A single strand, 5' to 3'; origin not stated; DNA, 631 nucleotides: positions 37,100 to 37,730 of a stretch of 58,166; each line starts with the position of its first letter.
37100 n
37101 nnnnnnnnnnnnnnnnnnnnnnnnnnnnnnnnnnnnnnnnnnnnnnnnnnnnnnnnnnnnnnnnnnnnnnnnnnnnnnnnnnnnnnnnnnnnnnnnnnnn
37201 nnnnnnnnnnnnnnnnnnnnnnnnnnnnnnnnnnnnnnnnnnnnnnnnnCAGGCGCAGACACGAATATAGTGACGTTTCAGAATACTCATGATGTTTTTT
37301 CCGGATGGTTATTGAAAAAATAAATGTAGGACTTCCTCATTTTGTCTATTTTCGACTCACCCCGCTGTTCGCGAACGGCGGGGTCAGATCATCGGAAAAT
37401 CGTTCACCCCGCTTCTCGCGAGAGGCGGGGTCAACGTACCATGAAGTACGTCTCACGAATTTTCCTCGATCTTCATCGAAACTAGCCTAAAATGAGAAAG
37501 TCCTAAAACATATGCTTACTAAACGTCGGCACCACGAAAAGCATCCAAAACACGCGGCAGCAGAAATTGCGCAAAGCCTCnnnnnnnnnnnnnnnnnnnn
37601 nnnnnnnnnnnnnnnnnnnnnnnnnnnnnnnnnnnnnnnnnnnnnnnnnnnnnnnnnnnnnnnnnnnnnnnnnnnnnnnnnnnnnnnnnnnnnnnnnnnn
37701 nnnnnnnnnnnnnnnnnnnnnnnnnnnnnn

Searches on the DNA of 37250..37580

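Call 86: search_rna_families(source=window, start=37250, end=37580, threshold=evalue, max_evalue=10)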
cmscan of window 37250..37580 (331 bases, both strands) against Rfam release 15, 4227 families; matches with E-value up to 10: 5.
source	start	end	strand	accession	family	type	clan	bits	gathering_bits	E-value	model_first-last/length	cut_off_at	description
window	37401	37436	-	RF03665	MIR4359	Gene; miRNA;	-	16.1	75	3.5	17-52/67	no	MIR4359 microRNA precursor family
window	37361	37430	+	RF03260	mir-8229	Gene; miRNA;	-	13.2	45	8.9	1-59/59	no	mir-8229 microRNA precursor family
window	37407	37430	+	RF00502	TCV_Pr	Cis-reg;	-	13.2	40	9.1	5-29/34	no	Turnip crinkle virus (TCV) core promoter hairpin (Pr)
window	37356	37457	-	RF02901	AaHKsRNA41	Gene; sRNA;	-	10.7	97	4.8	1-187/187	no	Aggregatibacter sRNA 41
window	37398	37450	+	RF01704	Glutamine-II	Cis-reg; riboswitch;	-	10.1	33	5.1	1-60/60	no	Glutamine-II riboswitch aptamer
